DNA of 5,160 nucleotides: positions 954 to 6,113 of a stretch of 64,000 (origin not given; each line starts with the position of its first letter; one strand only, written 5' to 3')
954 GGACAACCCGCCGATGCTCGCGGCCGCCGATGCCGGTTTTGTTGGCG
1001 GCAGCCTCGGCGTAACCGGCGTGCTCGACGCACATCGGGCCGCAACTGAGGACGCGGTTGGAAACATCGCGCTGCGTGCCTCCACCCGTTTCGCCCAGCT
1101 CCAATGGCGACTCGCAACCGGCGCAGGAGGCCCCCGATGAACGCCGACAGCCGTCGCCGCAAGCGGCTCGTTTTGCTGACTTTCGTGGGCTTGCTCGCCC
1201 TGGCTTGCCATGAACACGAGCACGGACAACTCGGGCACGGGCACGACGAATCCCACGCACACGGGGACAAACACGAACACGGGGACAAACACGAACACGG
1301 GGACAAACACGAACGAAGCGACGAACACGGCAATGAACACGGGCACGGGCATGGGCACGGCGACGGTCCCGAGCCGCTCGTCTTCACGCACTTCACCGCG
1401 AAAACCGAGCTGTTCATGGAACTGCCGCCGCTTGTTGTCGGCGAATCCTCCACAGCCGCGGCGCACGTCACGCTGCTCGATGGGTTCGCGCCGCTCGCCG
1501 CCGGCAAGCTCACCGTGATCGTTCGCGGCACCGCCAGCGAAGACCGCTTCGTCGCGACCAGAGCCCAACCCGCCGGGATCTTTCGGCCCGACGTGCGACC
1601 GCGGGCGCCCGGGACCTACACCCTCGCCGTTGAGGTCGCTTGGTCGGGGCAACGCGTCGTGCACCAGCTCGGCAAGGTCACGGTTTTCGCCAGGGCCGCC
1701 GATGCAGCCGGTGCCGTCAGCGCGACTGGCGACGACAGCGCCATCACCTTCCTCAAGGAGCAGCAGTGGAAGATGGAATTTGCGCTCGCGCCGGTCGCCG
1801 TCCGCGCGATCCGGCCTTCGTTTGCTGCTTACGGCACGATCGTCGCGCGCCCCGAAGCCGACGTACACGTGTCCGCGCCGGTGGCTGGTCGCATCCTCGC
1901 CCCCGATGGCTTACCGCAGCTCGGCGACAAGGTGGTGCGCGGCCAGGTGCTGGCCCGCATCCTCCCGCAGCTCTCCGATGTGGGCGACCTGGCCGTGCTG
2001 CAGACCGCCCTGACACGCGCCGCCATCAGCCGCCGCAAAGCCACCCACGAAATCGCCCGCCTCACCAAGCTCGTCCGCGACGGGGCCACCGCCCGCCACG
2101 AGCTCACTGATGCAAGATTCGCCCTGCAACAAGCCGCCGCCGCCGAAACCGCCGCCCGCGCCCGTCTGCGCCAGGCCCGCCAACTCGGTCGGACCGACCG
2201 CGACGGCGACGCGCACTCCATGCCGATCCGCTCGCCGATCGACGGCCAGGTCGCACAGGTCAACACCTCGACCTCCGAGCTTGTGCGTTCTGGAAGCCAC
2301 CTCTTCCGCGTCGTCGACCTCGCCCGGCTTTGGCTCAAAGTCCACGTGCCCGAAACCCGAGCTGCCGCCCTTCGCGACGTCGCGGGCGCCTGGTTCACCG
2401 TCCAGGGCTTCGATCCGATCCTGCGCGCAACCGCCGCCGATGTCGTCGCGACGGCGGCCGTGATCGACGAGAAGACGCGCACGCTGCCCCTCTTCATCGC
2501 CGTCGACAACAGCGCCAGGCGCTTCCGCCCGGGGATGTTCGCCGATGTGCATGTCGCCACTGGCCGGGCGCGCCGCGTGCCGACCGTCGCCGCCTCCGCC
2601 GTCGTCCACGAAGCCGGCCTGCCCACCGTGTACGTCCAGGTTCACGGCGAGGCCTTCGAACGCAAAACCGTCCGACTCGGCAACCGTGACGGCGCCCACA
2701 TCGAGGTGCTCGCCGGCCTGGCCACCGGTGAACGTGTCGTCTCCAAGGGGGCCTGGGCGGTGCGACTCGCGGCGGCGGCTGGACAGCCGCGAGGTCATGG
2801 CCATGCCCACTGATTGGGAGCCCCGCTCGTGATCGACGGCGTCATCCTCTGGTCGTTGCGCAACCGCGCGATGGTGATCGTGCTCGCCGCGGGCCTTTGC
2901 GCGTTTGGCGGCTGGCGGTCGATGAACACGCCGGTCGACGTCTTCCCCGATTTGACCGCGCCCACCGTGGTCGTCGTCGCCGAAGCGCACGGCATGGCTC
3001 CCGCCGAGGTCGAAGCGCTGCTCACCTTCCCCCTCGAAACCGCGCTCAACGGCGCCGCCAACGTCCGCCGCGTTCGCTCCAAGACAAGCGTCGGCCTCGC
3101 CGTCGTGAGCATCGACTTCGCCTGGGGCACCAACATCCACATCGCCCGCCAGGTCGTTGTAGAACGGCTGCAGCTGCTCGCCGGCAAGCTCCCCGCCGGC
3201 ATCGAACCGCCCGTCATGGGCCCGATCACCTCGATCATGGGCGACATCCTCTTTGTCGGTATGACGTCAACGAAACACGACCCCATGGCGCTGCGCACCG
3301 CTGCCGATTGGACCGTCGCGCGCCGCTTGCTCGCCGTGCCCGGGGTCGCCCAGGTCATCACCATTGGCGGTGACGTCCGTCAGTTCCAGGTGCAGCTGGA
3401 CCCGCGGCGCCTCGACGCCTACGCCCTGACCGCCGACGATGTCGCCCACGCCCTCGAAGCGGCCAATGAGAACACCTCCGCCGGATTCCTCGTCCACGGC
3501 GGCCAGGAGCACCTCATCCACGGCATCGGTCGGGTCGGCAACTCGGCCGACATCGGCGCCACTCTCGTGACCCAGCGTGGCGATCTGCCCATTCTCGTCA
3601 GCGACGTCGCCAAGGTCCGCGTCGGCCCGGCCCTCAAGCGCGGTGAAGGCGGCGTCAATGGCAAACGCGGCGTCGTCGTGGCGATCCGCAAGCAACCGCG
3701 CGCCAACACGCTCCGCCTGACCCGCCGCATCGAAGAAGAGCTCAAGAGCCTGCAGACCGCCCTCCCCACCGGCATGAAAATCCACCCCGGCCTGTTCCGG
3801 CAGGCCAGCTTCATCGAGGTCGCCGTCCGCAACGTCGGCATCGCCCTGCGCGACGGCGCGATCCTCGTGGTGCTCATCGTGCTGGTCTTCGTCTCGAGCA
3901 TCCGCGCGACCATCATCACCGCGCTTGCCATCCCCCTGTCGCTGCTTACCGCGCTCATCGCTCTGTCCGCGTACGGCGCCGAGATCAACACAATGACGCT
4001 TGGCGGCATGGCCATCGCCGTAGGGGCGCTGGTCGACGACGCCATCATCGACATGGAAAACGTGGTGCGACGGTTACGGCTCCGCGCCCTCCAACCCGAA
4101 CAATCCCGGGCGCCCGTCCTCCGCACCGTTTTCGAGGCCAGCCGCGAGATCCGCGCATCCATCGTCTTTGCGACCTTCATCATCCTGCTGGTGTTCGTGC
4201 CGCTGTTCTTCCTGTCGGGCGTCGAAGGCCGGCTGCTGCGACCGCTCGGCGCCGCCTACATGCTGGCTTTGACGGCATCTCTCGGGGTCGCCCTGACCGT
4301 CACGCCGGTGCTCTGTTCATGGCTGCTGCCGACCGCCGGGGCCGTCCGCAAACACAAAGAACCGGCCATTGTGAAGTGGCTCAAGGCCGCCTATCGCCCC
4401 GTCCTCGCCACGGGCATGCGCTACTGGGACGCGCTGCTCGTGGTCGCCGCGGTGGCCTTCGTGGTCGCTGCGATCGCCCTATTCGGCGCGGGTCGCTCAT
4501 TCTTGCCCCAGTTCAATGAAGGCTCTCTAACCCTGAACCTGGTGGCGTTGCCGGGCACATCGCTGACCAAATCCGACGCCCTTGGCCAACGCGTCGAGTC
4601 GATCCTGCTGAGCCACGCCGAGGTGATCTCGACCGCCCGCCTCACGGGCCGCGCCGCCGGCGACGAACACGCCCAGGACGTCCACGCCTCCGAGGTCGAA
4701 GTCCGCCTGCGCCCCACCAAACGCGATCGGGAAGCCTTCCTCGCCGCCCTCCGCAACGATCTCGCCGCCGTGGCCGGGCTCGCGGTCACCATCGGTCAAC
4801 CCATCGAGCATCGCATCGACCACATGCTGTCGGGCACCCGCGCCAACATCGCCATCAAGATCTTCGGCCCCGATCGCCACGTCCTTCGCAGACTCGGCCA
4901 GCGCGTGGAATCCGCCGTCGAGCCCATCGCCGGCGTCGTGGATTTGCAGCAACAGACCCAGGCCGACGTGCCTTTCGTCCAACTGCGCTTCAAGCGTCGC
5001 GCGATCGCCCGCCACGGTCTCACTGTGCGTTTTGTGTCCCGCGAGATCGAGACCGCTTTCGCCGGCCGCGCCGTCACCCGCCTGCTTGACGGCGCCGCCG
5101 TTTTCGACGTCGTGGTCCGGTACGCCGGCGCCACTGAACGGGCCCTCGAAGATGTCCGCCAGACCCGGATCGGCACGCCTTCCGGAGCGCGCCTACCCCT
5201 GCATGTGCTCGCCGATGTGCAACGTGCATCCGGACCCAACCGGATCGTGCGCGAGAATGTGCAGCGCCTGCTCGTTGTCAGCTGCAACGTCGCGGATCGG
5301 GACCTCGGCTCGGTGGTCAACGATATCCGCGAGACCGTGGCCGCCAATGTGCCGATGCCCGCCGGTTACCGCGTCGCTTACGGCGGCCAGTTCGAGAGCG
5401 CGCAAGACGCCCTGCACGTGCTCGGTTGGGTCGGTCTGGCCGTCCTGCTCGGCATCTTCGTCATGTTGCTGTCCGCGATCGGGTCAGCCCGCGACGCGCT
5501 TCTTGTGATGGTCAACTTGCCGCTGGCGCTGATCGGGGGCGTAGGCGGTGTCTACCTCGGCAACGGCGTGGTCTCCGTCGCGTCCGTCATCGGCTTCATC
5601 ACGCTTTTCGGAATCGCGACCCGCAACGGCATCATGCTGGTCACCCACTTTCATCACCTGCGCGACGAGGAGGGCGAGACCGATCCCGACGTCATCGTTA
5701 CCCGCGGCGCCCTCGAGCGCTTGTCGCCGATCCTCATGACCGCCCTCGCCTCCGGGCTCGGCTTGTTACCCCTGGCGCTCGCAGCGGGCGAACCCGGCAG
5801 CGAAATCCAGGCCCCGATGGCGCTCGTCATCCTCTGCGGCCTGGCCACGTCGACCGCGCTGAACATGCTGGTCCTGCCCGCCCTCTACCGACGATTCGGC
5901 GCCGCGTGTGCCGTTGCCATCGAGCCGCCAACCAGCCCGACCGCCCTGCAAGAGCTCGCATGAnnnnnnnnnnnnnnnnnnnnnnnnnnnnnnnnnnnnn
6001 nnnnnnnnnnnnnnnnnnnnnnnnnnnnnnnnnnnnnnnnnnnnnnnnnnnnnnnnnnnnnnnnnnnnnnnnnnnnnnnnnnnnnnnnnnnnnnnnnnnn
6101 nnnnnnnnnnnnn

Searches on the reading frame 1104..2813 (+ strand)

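Call 66: search_protein_families(library=pfam, proteins=[window:1104-2813:+], max_evalue=0.001)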
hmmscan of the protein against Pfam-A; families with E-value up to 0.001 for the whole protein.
window:1104-2813:+ (569 aa): 2 families
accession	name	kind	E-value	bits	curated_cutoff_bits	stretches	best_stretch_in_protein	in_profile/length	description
PF16576.10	HlyD_D23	-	1.7e-21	76.9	30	1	237-480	3-214/214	Barrel-sandwich domain of CusB or HlyD membrane-fusion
PF13437.12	HlyD_3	-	1.4e-15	58.3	22.2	1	375-477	2-106/106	HlyD family secretion protein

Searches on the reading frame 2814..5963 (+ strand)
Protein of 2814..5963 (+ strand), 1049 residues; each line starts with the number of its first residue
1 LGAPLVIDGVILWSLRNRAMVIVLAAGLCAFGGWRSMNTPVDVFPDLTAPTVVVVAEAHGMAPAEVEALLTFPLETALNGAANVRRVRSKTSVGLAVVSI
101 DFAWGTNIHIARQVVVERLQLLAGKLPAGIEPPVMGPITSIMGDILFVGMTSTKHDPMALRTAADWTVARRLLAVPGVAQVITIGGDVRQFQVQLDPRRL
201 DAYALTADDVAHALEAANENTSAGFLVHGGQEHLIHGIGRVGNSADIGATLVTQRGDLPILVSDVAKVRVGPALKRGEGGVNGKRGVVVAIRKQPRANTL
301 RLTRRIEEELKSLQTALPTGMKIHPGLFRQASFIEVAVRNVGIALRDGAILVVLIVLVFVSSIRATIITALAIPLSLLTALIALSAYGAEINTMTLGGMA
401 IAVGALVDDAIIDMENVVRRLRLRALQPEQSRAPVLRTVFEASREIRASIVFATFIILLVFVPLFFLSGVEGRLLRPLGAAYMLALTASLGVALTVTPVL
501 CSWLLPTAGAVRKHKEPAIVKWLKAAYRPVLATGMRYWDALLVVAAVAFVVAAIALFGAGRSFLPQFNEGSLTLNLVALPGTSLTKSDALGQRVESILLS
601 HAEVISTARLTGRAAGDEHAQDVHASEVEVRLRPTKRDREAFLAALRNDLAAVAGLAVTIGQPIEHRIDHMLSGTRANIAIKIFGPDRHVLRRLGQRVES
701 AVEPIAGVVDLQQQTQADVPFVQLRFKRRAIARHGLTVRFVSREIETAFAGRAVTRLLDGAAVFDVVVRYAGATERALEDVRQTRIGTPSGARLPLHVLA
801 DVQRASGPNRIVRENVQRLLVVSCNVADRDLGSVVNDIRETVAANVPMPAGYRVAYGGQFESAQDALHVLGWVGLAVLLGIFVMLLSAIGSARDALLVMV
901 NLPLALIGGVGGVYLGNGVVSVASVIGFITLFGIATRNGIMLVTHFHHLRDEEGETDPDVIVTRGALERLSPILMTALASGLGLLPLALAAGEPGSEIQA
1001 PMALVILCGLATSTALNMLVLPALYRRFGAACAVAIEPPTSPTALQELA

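Call 66: search_protein_families(library=pfam, proteins=[window:2814-5963:+], max_evalue=0.001)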
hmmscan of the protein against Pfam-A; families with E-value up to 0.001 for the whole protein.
window:2814-5963:+ (1049 aa): 1 family
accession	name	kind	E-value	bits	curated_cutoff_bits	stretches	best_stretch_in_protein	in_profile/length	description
PF00873.25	ACR_tran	-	6.3e-254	845.6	28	1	13-1027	4-1019/1021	AcrB/AcrD/AcrF family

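Call 80: find_homologous_proteins(query=window:2814-5960:+, max_evalue=1e-50)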
Query window:2814-5960:+ (1049 aa): 7999 proteins with E <= 1e-50 among 8000 candidates; the best 120 are listed.
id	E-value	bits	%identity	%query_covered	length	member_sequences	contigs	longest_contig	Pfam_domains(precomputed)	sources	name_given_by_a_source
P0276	0.0e+0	2225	100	100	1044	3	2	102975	PF00873.26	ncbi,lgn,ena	-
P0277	0.0e+0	1514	70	98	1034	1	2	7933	PF00873.26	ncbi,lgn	-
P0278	0.0e+0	1474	68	98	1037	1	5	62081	PF00873.26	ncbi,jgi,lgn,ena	-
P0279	0.0e+0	1467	69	98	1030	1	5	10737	PF00873.26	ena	-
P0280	0.0e+0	1449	66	98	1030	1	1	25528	PF00873.26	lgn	-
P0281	0.0e+0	1427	67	98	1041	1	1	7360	PF00873.26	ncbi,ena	-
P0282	0.0e+0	1424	67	98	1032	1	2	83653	PF00873.26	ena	-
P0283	0.0e+0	1422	66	98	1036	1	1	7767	PF00873.26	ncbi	-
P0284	0.0e+0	1417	65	98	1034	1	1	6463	PF00873.26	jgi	jgi:CzcA family heavy metal efflux pump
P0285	0.0e+0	1410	67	98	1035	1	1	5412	PF00873.26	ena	-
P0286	0.0e+0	1407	65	98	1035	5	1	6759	PF00873.26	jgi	jgi:CzcA family heavy metal efflux pump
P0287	0.0e+0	1399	66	98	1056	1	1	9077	PF00873.26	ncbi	-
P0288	0.0e+0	1397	67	98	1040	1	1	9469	PF00873.26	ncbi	-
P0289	0.0e+0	1393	65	98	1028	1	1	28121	PF00873.26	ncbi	-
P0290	0.0e+0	1392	65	98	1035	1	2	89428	PF00873.26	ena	-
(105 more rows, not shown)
